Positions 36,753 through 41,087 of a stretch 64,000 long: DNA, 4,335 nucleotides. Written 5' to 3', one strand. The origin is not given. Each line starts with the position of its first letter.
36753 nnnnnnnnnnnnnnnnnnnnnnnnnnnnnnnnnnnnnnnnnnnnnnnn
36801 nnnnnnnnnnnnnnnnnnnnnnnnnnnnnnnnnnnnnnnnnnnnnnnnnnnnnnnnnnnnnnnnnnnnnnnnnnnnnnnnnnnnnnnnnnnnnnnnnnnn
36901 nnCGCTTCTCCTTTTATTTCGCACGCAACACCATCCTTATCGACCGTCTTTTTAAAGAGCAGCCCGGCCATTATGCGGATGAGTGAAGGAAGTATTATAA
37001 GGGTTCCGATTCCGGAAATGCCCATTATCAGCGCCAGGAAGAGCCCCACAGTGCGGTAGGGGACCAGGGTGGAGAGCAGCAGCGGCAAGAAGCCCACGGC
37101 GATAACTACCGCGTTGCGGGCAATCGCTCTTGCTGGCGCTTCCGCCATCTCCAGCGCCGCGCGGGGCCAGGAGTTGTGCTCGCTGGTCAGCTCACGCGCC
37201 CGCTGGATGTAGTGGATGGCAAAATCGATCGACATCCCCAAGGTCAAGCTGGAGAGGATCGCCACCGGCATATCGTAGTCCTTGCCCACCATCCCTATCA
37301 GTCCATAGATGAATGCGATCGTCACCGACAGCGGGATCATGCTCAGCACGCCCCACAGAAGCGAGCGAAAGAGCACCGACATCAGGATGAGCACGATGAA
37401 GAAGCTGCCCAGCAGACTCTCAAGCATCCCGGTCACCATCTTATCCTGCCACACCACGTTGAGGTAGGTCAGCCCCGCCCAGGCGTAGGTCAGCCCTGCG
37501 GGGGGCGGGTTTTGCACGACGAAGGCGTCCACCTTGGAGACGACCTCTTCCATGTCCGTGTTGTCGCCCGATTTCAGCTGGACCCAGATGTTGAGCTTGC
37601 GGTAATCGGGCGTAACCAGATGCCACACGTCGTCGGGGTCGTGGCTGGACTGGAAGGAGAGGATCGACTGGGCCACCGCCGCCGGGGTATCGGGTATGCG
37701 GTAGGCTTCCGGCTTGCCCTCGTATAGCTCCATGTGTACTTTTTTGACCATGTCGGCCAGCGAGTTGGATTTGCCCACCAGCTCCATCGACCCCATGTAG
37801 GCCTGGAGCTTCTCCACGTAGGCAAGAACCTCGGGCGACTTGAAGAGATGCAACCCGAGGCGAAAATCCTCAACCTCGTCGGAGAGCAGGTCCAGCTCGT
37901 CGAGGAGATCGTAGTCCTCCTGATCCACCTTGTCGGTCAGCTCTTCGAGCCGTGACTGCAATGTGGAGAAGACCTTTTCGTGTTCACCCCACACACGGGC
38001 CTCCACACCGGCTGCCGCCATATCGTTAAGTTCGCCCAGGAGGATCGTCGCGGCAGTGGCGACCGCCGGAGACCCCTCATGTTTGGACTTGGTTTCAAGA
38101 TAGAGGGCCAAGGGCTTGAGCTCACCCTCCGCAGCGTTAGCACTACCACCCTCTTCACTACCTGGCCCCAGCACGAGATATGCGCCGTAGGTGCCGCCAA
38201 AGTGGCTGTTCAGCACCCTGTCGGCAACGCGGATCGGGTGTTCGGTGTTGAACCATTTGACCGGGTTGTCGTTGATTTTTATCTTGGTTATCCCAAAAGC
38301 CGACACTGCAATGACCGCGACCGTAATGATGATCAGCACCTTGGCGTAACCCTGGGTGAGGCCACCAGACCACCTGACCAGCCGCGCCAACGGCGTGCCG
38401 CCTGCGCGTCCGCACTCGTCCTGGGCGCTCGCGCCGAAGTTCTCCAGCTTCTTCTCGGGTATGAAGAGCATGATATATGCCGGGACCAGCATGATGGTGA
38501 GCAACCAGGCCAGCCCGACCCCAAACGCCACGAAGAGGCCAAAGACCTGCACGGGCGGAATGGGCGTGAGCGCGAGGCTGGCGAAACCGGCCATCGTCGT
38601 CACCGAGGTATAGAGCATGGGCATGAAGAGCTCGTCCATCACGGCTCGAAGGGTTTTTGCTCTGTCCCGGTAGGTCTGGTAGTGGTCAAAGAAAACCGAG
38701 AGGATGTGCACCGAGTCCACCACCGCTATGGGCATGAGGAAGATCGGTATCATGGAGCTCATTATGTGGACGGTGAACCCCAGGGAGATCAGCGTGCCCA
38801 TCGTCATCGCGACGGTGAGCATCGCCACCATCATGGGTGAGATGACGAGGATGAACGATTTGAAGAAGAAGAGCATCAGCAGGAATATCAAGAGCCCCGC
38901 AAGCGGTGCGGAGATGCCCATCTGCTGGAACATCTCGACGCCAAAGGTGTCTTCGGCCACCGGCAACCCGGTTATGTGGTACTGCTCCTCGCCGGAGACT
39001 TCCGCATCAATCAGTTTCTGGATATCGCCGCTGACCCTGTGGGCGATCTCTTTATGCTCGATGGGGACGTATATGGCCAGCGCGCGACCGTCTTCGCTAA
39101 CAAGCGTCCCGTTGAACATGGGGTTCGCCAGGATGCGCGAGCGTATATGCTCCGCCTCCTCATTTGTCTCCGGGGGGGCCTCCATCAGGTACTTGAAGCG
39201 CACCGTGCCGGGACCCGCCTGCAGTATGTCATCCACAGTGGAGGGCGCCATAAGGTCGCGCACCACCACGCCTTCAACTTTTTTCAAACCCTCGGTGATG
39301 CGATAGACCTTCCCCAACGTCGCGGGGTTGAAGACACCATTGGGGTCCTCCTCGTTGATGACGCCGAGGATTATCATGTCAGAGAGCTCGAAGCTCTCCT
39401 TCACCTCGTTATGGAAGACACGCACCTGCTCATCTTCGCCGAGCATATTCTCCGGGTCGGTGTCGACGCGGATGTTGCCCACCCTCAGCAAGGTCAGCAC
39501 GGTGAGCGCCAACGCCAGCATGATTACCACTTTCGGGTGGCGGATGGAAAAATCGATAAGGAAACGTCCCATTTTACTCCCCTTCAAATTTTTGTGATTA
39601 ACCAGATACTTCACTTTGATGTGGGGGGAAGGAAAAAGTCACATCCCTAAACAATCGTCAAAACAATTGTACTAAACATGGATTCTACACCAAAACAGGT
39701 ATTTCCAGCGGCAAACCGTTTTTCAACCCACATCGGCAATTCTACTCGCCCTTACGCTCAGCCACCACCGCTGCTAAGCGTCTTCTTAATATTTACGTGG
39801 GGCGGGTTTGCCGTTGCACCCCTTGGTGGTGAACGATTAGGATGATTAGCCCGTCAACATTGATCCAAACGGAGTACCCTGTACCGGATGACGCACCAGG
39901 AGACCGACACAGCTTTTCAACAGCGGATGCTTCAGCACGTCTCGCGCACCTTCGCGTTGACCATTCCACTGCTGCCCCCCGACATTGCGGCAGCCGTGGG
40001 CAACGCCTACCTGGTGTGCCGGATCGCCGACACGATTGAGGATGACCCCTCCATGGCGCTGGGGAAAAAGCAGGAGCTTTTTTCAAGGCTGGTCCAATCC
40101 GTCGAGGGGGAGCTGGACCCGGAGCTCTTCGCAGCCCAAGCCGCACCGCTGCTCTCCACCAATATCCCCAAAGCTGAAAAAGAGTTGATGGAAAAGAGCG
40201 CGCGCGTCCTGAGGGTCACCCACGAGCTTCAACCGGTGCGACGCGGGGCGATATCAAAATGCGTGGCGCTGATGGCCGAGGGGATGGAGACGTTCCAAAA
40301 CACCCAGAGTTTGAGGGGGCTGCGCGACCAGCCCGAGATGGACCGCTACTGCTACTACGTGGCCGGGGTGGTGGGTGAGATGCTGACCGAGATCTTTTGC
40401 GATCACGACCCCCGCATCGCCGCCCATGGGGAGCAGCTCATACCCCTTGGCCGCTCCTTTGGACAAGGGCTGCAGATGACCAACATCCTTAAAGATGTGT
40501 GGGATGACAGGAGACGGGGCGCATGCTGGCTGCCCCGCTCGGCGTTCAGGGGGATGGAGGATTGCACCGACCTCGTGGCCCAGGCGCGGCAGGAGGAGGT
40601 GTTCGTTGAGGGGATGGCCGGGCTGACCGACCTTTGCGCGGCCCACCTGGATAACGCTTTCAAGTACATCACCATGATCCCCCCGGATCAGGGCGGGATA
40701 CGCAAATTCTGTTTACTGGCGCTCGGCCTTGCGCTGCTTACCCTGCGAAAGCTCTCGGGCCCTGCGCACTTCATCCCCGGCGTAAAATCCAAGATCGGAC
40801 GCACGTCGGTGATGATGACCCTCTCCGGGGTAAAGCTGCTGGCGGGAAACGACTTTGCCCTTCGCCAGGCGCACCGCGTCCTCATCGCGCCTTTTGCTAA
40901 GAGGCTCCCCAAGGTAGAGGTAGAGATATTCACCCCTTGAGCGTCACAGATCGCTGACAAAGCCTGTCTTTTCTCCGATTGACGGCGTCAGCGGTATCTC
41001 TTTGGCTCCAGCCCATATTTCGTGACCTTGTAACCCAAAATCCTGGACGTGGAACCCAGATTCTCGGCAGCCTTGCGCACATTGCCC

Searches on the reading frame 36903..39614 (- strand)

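Call 10: search_protein_families(library=pfam, proteins=[window:36903-39614:-], max_evalue=0.001)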
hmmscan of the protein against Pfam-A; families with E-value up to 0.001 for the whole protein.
window:36903-39614:- (904 aa): 4 families
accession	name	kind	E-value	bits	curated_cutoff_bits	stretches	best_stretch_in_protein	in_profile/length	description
PF03176.21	MMPL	-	5e-28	98.4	20.5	2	657-882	71-302/333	MMPL family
PF00873.25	ACR_tran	-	2.7e-08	32.4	28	1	691-849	829-984/1021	AcrB/AcrD/AcrF family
PF02460.24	Patched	-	7e-08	32.8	23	1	251-381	25-154/156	Patched SSD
PF12349.14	Sterol-sensing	-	2.8e-05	24.5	22.3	1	254-380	6-132/153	Sterol-sensing domain of SREBP cleavage-activation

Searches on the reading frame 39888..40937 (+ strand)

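Call 10: search_protein_families(library=pfam, proteins=[window:39888-40937:+], max_evalue=0.001)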
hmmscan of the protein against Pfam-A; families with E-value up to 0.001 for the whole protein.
window:39888-40937:+ (350 aa): 1 family
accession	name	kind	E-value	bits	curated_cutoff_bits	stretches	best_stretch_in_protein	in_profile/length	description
PF00494.24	SQS_PSY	-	1.8e-52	179.1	26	1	15-289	1-245/263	Squalene/phytoene synthase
